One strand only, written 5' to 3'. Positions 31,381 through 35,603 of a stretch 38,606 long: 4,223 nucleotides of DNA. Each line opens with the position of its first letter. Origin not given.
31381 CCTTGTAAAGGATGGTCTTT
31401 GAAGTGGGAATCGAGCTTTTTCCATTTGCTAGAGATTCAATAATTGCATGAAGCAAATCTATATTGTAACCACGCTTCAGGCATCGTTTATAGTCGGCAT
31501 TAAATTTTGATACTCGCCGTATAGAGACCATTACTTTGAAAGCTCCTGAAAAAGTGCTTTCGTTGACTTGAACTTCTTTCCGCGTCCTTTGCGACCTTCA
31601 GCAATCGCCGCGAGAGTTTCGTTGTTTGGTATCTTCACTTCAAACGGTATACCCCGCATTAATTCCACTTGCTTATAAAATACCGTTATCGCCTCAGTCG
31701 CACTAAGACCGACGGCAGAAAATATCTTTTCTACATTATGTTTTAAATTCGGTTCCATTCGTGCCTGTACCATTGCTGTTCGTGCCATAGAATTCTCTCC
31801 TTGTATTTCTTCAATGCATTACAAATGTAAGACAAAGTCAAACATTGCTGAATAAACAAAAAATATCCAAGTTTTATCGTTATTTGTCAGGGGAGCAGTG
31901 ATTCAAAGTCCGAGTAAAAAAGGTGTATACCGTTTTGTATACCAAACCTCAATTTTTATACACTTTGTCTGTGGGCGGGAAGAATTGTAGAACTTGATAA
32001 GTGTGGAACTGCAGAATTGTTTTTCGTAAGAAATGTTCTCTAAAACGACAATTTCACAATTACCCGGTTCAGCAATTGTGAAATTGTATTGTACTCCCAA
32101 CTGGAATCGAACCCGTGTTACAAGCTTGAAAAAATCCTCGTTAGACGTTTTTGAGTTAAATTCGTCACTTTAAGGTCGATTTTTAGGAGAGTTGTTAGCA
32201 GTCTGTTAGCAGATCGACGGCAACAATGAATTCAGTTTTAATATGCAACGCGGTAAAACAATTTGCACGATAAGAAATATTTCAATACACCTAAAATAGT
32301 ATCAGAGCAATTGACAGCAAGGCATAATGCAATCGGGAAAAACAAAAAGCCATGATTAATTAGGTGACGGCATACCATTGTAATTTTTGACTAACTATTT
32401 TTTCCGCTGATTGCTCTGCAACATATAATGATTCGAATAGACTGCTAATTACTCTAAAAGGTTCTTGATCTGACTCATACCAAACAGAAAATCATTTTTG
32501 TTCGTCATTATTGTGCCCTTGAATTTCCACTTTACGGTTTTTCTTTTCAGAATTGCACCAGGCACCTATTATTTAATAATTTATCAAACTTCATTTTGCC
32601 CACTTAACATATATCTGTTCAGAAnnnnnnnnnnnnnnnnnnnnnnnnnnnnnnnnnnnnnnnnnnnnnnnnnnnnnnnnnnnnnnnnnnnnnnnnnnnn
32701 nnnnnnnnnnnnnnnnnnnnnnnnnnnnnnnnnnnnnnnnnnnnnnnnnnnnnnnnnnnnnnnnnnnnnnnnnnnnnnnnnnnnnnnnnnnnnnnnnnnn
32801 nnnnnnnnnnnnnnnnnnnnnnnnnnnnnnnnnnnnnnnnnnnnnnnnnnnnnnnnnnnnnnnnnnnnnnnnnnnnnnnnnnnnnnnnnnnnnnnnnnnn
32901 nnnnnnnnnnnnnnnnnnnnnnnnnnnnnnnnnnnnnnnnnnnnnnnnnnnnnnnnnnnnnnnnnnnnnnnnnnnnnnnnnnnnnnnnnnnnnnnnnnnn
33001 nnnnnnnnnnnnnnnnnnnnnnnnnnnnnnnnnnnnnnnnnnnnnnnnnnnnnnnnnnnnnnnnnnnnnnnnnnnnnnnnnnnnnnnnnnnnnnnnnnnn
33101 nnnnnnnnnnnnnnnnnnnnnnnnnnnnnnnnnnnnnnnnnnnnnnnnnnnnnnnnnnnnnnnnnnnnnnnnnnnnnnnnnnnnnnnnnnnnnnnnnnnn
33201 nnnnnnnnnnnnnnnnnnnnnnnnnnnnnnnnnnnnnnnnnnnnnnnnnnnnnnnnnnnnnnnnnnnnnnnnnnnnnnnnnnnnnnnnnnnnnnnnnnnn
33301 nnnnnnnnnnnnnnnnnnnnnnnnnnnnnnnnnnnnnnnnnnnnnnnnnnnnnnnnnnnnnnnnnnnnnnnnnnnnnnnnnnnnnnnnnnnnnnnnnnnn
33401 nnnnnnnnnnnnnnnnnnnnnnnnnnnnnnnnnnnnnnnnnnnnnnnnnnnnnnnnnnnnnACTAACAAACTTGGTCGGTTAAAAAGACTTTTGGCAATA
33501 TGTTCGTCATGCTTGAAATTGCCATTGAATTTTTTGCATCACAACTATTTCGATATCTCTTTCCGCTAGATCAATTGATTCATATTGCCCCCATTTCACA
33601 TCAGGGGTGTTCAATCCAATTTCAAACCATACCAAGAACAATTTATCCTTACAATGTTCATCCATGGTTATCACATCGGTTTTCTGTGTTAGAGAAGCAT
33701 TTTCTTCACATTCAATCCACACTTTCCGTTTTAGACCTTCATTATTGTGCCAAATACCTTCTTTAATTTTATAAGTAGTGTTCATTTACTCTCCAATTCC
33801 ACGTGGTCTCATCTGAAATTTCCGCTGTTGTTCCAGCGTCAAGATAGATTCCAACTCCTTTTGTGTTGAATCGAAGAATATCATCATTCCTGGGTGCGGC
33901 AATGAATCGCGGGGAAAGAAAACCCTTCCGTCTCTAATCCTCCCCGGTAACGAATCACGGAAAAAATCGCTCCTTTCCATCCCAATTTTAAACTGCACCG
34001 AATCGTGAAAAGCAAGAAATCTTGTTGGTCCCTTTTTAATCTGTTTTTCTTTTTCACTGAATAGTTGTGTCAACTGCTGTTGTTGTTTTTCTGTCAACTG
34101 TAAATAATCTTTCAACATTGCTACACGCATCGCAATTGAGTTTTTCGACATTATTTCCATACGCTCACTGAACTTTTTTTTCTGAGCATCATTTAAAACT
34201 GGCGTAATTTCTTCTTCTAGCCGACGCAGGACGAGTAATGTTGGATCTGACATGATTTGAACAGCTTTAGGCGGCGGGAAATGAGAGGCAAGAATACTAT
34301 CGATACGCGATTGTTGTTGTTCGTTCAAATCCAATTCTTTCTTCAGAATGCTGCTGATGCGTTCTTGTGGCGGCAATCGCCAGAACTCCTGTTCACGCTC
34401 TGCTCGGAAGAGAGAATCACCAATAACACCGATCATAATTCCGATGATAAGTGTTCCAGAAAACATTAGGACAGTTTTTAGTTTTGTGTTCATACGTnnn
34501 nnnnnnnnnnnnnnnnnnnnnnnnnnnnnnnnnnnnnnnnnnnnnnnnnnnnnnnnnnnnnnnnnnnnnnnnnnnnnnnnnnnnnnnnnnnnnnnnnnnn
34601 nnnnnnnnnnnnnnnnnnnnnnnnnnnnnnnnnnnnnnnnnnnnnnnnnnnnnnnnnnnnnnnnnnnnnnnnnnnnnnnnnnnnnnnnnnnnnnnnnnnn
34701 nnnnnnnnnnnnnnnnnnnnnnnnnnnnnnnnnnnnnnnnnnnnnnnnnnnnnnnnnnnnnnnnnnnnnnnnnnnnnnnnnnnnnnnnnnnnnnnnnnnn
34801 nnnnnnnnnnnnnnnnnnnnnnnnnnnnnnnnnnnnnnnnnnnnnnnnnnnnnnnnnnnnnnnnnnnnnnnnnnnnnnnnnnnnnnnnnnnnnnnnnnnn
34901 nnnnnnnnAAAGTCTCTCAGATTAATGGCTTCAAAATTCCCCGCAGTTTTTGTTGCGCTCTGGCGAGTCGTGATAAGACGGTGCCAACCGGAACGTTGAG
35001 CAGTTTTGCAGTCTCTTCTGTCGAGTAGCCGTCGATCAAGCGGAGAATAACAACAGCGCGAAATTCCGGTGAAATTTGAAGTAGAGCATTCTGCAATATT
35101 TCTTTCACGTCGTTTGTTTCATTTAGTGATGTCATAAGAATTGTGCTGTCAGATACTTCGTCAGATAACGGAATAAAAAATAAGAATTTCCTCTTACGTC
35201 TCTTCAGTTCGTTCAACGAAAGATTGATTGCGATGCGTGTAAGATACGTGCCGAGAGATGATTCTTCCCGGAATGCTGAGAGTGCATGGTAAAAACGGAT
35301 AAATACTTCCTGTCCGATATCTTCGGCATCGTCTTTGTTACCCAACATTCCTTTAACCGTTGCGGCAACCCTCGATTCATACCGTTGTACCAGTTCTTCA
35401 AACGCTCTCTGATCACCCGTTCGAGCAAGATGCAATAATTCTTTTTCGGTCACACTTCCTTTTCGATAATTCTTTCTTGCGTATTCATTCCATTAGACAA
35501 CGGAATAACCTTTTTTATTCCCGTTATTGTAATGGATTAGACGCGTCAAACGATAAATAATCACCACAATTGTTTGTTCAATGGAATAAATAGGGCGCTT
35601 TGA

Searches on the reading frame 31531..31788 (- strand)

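Call 20: search_protein_families(library=pfam, proteins=[window:31531-31788:-], max_evalue=0.01)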
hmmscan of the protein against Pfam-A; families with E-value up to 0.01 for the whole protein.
window:31531-31788:- (85 aa): 1 family
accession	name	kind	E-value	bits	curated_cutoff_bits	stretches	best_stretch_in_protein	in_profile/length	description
PF04221.18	RelB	-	1.3e-13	51.1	22.4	1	4-83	1-82/82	RelB antitoxin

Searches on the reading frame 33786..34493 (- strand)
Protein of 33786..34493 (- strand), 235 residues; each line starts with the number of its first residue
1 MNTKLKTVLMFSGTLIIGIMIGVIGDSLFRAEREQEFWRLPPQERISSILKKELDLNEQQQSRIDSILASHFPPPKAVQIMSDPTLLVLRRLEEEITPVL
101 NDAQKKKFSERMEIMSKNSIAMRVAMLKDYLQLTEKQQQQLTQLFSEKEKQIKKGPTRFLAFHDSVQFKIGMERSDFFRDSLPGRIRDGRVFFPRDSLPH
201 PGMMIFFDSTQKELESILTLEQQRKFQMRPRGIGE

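Call 20: search_protein_families(library=pfam, proteins=[window:33786-34493:-], max_evalue=0.01)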
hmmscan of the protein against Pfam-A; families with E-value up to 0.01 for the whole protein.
window:33786-34493:- (235 aa): 2 families
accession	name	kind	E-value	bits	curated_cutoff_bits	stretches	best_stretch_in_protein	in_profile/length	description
PF07813.17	LTXXQ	-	3.8e-10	40.8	24.3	1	121-164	3-49/100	LTXXQ motif family protein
PF13801.11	Metal_resist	-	0.0023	18.5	29.2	0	124-152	33-61/125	Heavy-metal resistance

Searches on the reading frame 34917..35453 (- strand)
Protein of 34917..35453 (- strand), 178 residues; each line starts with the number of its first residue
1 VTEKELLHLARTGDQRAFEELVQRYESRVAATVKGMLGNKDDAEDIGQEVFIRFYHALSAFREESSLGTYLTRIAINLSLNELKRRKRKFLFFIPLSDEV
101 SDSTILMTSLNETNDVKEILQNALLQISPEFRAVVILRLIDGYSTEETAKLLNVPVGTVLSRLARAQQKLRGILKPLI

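Call 20: search_protein_families(library=pfam, proteins=[window:34917-35453:-], max_evalue=0.01)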
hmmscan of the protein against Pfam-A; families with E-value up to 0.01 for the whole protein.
window:34917-35453:- (178 aa): 7 families
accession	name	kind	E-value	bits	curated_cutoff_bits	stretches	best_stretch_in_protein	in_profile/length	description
PF04542.20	Sigma70_r2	-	7.2e-17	61.4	24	1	21-88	1-70/71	Sigma-70 region 2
PF08281.18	Sigma70_r4_2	-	6.1e-12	45.4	25.7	1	118-170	2-54/54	Sigma-70, region 4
PF04545.22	Sigma70_r4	-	1e-08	35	24.1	1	123-171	1-49/50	Sigma-70, region 4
PF07638.17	Sigma70_ECF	-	6.4e-08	33.1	21.1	1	5-171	6-180/185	ECF sigma factor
PF13384.12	HTH_23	-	0.00059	20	24.6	1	132-163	7-38/50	Homeodomain-like domain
PF13518.12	HTH_28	-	0.0013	19.2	25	1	131-166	1-36/52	Helix-turn-helix domain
PF12645.13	HTH_16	-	0.0034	17.9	22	0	5-61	2-64/65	Helix-turn-helix domain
